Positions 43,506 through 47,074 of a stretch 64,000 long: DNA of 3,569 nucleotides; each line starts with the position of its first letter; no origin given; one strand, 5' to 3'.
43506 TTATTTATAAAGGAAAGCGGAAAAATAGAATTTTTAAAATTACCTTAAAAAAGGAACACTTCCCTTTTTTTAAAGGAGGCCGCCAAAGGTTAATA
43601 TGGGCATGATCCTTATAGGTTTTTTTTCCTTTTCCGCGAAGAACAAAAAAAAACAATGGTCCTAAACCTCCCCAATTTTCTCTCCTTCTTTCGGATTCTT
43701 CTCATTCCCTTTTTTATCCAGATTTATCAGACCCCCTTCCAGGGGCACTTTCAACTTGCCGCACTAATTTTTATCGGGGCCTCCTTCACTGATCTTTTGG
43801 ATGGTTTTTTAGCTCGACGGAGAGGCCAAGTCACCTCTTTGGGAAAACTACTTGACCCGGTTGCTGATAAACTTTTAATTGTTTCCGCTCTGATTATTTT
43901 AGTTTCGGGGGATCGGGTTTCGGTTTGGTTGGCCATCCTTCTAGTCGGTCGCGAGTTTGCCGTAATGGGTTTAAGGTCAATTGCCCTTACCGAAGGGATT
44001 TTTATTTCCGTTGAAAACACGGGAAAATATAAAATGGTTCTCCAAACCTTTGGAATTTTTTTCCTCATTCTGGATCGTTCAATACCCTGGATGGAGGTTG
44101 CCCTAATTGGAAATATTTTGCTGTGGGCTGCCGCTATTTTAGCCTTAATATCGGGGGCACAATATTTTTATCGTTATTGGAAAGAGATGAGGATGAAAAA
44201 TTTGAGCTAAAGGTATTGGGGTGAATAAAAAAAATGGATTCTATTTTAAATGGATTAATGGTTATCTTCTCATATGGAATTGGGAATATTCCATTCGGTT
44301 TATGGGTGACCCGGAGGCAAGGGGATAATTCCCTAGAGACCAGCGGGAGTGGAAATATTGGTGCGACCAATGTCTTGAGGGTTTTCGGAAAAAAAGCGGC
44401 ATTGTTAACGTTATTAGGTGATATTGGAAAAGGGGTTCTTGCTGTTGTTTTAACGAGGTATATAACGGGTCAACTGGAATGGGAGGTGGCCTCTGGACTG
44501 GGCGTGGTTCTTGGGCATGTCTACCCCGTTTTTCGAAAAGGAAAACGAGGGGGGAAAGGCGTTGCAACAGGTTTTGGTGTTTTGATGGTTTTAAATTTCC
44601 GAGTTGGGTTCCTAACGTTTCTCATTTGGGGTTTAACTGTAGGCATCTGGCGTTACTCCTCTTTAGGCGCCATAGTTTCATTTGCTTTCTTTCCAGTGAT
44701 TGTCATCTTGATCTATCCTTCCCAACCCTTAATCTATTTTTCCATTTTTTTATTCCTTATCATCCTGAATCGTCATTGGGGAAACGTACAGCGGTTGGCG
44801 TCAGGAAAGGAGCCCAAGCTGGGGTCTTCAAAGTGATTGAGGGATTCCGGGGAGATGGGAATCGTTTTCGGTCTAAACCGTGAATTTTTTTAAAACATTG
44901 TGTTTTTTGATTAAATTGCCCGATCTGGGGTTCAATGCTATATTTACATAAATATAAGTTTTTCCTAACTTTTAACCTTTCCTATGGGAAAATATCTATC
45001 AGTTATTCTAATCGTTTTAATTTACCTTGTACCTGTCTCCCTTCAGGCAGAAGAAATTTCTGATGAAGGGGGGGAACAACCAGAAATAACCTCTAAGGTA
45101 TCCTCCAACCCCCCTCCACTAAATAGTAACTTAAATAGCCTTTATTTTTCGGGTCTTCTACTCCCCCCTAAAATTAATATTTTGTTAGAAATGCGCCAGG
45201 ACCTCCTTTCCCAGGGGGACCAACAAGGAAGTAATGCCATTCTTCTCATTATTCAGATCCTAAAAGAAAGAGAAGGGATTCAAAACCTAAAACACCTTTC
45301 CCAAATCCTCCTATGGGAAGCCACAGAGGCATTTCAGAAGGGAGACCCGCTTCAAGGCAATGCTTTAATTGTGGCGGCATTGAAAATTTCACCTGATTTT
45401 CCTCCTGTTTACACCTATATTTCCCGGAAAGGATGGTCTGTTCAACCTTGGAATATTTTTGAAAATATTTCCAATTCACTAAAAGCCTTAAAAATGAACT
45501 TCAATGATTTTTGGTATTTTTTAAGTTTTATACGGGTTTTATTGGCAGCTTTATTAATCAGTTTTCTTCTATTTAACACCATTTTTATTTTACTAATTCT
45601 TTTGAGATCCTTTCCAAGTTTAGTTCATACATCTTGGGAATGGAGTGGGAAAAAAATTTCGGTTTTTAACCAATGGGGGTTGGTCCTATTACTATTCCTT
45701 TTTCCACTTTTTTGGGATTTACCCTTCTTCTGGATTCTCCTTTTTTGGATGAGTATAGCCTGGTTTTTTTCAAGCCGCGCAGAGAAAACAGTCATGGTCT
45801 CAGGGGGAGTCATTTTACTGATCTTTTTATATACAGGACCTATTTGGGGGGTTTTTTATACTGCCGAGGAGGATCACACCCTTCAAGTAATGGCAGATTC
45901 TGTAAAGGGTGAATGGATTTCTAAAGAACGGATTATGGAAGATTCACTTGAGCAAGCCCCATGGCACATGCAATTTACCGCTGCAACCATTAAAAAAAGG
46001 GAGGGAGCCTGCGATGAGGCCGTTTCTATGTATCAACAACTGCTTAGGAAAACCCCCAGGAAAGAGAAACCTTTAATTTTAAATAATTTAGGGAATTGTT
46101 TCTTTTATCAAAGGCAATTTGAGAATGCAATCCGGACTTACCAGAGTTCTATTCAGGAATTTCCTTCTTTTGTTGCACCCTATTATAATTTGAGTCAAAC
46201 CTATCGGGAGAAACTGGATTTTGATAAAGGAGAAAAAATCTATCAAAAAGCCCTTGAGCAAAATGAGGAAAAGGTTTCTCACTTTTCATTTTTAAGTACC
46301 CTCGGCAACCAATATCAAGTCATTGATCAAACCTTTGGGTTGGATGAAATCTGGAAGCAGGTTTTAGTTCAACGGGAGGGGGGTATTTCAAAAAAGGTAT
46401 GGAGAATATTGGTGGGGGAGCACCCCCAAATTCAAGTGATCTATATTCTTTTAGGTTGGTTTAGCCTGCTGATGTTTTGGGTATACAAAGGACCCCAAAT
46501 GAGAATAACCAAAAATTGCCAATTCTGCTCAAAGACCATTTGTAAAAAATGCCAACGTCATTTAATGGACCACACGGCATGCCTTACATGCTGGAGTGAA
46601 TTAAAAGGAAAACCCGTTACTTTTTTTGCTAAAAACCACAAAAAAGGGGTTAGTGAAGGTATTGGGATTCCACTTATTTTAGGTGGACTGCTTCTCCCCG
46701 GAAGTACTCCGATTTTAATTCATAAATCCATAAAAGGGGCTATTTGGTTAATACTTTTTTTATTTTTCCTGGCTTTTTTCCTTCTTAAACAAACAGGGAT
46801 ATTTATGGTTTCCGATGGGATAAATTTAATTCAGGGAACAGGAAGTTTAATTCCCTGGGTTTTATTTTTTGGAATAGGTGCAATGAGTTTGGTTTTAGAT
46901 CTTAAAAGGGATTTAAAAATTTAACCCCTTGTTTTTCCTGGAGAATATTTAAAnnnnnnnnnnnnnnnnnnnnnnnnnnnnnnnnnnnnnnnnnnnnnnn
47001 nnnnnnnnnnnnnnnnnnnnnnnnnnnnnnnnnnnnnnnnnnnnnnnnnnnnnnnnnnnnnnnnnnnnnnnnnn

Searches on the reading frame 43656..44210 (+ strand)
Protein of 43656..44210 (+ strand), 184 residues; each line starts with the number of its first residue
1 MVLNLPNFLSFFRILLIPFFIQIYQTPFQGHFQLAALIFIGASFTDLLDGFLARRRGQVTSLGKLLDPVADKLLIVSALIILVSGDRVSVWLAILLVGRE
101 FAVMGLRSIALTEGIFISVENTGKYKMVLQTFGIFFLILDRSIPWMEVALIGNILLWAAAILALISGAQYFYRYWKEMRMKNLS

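Call 54: search_protein_families(library=pfam, proteins=[window:43656-44210:+], max_evalue=0.00001)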
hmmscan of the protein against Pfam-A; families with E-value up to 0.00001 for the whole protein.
window:43656-44210:+ (184 aa): 1 family
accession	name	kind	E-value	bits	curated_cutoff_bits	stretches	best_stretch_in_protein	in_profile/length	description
PF01066.26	CDP-OH_P_transf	-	5.6e-40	137.6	22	1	3-164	1-151/152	CDP-alcohol phosphatidyltransferase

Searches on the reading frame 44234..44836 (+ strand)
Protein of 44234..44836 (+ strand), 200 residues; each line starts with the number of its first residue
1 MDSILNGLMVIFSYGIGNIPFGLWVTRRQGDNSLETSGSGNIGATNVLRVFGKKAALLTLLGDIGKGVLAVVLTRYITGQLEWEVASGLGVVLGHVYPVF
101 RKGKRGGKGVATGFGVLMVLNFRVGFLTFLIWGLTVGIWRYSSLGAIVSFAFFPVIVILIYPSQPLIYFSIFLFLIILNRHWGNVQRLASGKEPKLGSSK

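Call 54: search_protein_families(library=pfam, proteins=[window:44234-44836:+], max_evalue=0.00001)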
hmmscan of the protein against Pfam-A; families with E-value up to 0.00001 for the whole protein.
window:44234-44836:+ (200 aa): 1 family
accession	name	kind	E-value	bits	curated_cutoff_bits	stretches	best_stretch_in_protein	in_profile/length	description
PF02660.20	G3P_acyltransf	-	6.4e-48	163.4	24.1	1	13-188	2-164/164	Glycerol-3-phosphate acyltransferase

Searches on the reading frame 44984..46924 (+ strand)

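Call 54: search_protein_families(library=pfam, proteins=[window:44984-46924:+], max_evalue=0.00001)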
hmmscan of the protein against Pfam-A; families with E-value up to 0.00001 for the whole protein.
window:44984-46924:+ (646 aa): 5 families
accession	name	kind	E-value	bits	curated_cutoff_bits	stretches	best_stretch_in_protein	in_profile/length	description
PF07719.23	TPR_2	-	2.3e-10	40.2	27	0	364-395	2-33/34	Tetratricopeptide repeat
PF00515.34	TPR_1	-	4.3e-10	39.4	27.8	0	365-396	3-34/34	Tetratricopeptide repeat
PF13424.12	TPR_12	-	4.2e-07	30.5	30.1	0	334-390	10-72/77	Tetratricopeptide repeat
PF13174.12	TPR_6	-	2.1e-06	28.4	26.3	0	369-394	6-31/33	Tetratricopeptide repeat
PF13181.12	TPR_8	-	5.5e-06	26.6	25.7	0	400-428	4-32/34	Tetratricopeptide repeat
